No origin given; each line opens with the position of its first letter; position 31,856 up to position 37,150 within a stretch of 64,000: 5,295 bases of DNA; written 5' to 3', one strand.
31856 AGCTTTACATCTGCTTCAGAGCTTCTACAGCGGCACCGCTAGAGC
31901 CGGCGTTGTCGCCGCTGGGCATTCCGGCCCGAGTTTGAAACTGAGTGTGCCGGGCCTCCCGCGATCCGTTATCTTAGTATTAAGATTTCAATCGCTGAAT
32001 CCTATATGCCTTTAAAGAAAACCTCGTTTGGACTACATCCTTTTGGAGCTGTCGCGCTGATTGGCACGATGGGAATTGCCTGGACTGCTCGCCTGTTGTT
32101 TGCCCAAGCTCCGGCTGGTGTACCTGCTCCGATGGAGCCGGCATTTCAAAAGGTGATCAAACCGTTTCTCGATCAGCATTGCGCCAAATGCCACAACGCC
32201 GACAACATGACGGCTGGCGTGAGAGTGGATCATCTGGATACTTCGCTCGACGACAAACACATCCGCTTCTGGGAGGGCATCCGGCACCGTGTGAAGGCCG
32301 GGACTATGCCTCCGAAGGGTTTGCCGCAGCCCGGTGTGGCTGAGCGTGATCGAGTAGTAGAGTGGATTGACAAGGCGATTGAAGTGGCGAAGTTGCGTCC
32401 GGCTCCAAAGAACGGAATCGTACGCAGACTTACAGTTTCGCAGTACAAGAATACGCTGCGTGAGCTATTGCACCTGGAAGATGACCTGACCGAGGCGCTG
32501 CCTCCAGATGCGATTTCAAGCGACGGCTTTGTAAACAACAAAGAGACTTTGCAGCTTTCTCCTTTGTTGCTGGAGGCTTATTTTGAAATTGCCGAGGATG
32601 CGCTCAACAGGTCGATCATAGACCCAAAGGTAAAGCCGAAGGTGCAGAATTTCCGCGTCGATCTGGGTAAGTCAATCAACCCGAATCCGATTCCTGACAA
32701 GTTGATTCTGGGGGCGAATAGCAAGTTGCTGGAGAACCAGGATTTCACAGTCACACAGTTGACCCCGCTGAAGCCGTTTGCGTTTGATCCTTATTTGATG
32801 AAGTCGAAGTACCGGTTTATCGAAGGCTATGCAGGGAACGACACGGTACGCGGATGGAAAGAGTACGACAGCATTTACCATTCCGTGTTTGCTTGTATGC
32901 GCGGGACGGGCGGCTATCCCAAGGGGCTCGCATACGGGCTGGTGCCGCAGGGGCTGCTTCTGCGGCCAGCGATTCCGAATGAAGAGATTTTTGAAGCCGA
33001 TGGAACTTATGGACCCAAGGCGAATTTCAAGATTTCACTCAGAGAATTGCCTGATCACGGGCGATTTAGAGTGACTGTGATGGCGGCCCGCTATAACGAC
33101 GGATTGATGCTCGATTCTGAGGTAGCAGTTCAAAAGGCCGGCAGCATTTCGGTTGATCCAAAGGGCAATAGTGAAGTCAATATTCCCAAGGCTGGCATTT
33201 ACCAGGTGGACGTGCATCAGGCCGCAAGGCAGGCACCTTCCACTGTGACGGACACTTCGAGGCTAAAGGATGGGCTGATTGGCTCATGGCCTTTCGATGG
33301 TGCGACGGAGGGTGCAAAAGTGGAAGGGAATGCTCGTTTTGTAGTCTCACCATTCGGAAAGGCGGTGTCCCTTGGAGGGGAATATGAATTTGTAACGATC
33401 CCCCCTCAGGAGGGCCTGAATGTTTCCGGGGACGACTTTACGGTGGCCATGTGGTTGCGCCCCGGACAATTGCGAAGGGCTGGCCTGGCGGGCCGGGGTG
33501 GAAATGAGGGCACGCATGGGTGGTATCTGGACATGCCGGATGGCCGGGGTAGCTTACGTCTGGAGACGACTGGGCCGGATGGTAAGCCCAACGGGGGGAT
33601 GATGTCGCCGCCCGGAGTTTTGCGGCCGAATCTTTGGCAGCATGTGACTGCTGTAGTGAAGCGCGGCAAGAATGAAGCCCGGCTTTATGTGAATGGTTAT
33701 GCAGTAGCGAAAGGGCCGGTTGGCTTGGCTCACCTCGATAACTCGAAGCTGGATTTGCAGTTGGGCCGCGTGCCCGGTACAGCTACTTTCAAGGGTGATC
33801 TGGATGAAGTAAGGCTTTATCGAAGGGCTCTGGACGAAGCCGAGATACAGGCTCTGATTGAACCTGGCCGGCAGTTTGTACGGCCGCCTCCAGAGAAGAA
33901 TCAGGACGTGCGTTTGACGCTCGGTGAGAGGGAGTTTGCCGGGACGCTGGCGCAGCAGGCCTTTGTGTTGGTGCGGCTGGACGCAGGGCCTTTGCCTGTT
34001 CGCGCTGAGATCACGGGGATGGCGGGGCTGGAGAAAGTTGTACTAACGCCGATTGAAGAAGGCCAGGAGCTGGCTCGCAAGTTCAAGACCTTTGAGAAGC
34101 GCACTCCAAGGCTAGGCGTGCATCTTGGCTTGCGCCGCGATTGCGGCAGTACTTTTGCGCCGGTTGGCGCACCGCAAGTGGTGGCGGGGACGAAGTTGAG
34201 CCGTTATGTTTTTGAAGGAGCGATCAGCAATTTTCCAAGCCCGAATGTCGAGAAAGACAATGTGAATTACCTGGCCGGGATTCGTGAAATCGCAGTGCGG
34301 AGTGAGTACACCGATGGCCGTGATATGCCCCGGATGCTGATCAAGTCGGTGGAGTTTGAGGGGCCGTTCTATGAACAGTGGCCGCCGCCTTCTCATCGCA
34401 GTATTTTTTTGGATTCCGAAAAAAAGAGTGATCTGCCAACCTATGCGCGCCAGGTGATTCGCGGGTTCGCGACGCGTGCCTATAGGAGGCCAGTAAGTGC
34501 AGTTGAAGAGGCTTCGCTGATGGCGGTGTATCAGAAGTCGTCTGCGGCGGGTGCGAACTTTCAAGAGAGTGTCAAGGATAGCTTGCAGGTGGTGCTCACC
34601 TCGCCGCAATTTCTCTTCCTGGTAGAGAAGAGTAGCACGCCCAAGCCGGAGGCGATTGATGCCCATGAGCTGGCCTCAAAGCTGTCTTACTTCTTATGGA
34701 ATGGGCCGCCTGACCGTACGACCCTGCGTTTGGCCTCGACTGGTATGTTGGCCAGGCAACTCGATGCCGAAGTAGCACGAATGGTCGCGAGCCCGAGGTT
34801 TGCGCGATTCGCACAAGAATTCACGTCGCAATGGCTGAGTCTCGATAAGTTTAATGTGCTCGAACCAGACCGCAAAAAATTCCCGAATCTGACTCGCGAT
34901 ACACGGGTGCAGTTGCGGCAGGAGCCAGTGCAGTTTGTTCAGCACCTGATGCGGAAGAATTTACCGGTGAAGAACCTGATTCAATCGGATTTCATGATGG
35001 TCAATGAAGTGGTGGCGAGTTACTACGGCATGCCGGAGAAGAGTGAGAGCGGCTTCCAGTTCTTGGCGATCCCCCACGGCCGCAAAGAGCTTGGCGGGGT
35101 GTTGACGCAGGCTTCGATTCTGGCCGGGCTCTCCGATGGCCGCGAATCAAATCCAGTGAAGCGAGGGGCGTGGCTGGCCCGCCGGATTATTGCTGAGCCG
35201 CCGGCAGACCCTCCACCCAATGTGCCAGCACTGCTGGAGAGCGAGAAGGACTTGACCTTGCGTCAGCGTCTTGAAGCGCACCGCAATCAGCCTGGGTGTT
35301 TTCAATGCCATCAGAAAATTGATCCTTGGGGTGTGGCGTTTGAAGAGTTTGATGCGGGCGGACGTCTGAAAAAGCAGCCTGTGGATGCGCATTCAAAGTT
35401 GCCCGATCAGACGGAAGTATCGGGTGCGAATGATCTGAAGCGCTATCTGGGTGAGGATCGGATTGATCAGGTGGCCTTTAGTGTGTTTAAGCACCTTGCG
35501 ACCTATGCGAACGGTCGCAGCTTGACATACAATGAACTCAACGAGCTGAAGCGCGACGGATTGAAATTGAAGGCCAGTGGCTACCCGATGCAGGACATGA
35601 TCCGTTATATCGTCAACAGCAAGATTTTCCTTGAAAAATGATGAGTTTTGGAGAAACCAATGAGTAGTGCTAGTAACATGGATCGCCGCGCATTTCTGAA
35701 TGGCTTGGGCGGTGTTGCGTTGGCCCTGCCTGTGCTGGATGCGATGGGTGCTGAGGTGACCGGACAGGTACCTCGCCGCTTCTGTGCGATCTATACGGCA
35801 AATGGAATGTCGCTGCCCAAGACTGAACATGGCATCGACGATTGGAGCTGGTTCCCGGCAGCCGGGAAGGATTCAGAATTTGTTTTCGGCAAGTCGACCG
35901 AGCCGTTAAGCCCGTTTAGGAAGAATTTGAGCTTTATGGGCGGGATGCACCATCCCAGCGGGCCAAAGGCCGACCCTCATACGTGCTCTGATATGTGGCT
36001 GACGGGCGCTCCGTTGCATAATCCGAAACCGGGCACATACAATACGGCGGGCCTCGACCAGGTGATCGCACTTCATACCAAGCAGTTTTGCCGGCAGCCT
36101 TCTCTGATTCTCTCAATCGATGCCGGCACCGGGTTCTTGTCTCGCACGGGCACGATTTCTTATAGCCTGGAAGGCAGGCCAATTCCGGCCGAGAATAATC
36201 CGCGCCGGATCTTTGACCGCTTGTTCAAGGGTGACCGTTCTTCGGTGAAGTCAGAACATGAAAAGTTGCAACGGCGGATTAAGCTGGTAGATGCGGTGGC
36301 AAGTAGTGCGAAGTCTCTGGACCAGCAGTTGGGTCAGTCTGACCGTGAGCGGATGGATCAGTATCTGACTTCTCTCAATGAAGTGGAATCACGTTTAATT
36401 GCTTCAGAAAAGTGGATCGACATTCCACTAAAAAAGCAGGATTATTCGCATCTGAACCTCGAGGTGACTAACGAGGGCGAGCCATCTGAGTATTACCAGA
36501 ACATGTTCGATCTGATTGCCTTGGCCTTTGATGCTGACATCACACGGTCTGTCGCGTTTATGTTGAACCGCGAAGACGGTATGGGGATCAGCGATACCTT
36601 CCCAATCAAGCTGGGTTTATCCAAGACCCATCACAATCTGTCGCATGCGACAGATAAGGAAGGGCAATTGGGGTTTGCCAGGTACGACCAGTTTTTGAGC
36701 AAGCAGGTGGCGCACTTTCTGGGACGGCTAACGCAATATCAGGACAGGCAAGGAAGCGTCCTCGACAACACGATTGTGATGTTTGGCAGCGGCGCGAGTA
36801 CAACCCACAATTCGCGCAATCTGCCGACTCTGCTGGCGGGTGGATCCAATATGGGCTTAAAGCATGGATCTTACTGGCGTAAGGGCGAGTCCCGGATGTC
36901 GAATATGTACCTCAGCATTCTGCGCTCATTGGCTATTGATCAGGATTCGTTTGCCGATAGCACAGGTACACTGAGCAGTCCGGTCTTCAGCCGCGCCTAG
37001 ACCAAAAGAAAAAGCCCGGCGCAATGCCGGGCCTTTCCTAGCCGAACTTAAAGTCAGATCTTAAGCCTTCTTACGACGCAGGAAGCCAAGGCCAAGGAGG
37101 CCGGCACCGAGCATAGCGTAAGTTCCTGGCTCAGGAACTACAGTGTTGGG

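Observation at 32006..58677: Super-cluster of four pairs, each a giant double-CxxCH protein plus a twin-arginine partner, from families with no assigned function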

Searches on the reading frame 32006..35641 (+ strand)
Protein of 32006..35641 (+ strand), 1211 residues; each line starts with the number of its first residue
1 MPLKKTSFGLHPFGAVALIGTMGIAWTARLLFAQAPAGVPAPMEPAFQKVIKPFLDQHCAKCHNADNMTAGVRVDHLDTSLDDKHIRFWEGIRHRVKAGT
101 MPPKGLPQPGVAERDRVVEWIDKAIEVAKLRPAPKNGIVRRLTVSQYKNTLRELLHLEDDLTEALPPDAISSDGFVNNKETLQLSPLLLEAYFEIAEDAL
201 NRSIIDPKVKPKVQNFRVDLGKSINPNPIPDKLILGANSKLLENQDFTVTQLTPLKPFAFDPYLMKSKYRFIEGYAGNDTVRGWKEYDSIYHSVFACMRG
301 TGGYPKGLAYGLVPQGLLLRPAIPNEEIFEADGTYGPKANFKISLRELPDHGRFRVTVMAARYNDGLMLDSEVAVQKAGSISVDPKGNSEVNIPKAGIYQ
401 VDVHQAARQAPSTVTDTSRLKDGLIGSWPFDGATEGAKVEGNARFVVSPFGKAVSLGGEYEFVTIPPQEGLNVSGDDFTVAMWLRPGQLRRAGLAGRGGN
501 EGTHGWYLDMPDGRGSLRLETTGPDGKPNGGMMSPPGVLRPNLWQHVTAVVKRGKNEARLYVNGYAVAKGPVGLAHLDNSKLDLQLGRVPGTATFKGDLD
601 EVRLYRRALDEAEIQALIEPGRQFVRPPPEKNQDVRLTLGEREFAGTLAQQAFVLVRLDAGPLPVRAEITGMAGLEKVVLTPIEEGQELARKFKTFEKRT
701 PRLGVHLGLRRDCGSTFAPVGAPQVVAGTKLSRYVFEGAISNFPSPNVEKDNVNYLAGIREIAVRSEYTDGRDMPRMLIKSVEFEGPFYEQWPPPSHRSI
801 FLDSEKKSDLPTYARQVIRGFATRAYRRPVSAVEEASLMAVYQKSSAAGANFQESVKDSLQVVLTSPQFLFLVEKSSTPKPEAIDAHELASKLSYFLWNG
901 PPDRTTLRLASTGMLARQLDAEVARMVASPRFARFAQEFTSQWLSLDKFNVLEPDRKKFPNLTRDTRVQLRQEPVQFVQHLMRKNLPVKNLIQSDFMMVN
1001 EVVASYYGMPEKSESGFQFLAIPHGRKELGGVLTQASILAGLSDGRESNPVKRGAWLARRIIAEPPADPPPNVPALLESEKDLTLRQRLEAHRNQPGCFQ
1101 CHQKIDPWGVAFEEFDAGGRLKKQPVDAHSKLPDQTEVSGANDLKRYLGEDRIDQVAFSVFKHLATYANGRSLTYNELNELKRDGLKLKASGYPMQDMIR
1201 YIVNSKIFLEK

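Call 3: search_protein_families(library=pfam, proteins=[window:32006-35641:+], max_evalue=0.001)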
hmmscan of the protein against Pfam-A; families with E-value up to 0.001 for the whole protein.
window:32006-35641:+ (1211 aa): 8 families
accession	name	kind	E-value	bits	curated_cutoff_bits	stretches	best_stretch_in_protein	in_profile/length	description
PF07631.16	PSD4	-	3.5e-35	121.7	23.3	1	884-1009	1-128/128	Protein of unknown function (DUF1592)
PF07627.16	PSCyt3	-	4.1e-30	104.4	27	1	1030-1124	2-97/98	Protein of unknown function (DUF1588)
PF13385.13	Laminin_G_3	-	3.5e-23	82.9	27.6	1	459-615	3-151/151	Concanavalin A-like lectin/glucanases superfamily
PF07637.16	PSD5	-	9.9e-22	77.5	34.2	1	813-874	1-62/62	Protein of unknown function (DUF1595)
PF07626.16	PSD3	-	2.1e-18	67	23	1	140-203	1-63/65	Protein of unknown function (DUF1587)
PF07624.16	PSD2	-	1.3e-14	54.1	25.8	1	1135-1208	2-74/74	Protein of unknown function (DUF1585)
PF07635.16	PSCyt1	-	2.4e-07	31.7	22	1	59-105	1-59/59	Planctomycete cytochrome C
PF13442.11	Cytochrome_CBB3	-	0.00013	22.7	27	1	56-121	11-68/68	Cytochrome C oxidase, cbb3-type, subunit III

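Call 66: search_protein_families(library=ncbifam, proteins=[window:32006-35641:+], max_evalue=0.001)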
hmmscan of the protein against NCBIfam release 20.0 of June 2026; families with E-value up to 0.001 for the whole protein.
window:32006-35641:+ (1211 aa): 1 family
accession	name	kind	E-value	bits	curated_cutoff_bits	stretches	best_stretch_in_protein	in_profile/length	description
NF052521.1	TafC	equivalog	0.00025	20.2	410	1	452-619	193-361/373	TafC family fimbrial protein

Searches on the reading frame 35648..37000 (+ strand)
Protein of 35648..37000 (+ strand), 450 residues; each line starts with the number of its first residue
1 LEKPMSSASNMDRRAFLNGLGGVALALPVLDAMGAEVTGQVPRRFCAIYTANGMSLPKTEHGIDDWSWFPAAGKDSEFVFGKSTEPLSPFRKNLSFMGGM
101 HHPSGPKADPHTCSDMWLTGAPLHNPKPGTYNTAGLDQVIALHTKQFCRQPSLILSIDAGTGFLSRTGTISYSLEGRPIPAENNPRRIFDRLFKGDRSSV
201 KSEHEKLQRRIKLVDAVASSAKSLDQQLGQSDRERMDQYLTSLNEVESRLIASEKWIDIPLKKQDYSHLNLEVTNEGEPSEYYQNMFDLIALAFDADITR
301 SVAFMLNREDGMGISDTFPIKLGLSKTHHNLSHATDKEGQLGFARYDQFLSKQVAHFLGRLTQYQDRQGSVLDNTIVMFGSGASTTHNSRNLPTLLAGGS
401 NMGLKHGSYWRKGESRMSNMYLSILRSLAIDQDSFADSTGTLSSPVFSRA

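Call 3: search_protein_families(library=pfam, proteins=[window:35648-37000:+], max_evalue=0.001)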
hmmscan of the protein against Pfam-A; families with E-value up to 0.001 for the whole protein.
window:35648-37000:+ (450 aa): 1 family
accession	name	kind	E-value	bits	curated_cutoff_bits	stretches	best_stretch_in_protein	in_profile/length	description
PF07586.16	HXXSHH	-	4e-66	224.1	30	1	44-355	1-307/307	Protein of unknown function (DUF1552)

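Call 60: search_protein_representatives(protein=window:35660-37000:+)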
Query: 446 residues. Proteins with E-value up to 0.001 (for the whole library): 7896; up to 1e-10: 3568; up to 1e-30: 412. The best 150 are listed.
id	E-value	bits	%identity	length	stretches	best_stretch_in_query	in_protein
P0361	3.0e-200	682.4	66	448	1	4-444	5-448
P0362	1.6e-146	505.4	70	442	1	68-376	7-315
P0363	1.9e-138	478.8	75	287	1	160-444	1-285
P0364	5.5e-124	431.2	64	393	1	1-347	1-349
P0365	2.7e-111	389.3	81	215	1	232-446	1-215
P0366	3.6e-108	379.0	61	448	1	121-443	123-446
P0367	1.7e-106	373.6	67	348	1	1-259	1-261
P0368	3.4e-98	346.2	41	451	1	6-444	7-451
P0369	2.4e-97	343.4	84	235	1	232-409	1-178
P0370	3.9e-96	339.4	43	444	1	6-438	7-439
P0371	7.7e-96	338.4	40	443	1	6-438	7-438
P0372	2.2e-95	336.9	41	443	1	7-440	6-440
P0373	4.7e-91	322.6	39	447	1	5-439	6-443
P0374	2.9e-87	310.2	40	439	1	6-440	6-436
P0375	9.8e-86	305.1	39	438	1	6-440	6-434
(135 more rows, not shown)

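Call 62: search_solved_structures(query=A4, max_evalue=10, show_alignments=3)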
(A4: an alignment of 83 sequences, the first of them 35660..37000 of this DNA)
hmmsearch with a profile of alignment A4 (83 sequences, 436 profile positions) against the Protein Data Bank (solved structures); distinct sequences matched with E-value up to 10: 4.
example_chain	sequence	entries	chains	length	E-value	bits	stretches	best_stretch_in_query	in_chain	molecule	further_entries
1ysm_A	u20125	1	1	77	0.37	12.7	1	200-260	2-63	Calcyclin-binding protein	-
3c30_A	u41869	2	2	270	0.75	11.7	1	209-237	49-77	Autoinducer 2 sensor kinase/phosphatase luxQ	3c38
8j07_g1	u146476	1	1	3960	0.9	11.4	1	186-248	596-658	Dynein axonemal heavy chain 12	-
9fqr_PW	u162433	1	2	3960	5.2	8.9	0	187-248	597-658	Dynein axonemal heavy chain 12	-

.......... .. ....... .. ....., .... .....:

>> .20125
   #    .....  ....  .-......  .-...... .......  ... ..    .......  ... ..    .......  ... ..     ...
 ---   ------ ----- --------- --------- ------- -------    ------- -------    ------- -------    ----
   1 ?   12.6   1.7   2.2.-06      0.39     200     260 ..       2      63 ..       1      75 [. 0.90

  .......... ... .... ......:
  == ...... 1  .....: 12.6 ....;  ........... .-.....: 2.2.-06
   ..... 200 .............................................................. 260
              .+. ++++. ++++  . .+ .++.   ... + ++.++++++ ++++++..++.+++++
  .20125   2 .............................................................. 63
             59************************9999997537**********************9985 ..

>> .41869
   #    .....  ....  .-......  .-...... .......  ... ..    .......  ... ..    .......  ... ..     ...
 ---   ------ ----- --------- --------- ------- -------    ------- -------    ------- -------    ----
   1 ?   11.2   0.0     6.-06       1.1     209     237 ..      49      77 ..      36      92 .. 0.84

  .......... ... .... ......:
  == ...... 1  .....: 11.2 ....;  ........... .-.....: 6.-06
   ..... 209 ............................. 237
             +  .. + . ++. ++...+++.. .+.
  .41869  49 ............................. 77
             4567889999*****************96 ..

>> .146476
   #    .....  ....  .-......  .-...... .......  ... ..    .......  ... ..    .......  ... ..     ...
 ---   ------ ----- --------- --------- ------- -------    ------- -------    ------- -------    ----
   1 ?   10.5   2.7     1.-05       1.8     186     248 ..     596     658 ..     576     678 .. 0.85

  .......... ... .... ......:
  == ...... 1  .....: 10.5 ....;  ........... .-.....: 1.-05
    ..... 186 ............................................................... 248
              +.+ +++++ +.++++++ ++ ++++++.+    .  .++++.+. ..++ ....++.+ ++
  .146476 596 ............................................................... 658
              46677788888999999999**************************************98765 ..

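Call 65: search_protein_families(library=pfam, proteins=[window:35660-37000:+], max_evalue=10)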
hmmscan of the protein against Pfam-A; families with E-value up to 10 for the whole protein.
window:35660-37000:+ (446 aa): 2 families
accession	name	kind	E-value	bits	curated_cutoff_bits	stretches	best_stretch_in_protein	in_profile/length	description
PF07586.16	HXXSHH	-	3.9e-66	224.2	30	1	40-351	1-307/307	Protein of unknown function (DUF1552)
PF20648.2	DUF6809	-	0.097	13.9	27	1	183-244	3-64/85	Family of unknown function (DUF6809)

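Call 66: search_protein_families(library=ncbifam, proteins=[window:35660-37000:+], max_evalue=0.001)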
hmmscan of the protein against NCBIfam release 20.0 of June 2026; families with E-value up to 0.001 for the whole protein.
window:35660-37000:+ (446 aa): 0 families
